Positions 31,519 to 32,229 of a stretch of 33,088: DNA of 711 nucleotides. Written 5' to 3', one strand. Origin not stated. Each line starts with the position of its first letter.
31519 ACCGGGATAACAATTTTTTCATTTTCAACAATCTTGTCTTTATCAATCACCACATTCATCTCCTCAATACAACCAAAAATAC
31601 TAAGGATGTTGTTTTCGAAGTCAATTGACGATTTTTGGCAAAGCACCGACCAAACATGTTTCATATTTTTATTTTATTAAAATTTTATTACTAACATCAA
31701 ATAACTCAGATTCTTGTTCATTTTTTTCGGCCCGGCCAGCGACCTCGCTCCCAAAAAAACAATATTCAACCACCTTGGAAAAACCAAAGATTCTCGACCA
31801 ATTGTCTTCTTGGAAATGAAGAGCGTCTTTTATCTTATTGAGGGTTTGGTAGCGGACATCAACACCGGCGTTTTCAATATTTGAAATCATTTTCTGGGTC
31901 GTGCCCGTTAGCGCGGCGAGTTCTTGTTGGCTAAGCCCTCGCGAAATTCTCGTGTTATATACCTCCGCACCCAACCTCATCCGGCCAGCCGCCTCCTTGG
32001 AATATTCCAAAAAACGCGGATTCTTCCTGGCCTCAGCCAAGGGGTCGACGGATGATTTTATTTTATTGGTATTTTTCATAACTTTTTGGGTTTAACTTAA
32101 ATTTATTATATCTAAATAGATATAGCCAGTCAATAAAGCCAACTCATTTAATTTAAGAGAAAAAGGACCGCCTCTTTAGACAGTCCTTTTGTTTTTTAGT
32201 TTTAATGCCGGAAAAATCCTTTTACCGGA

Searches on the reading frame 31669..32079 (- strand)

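Call 5: search_protein_families(library=pfam, proteins=[window:31669-32079:-], max_evalue=0.001)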
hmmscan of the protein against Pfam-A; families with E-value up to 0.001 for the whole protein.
window:31669-32079:- (136 aa): 4 families
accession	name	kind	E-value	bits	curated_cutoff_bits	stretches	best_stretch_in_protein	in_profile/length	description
PF01381.28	HTH_3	-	3.5e-08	33.8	23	1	44-87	5-48/55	Helix-turn-helix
PF13560.12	HTH_31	-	6.9e-07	29.9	27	1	35-94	1-61/64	Helix-turn-helix domain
PF12844.13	HTH_19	-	5.1e-05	23.5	30.2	1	40-71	4-35/64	Helix-turn-helix domain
PF13744.12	HTH_37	-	0.00061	20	27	1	31-74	14-57/80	Helix-turn-helix domain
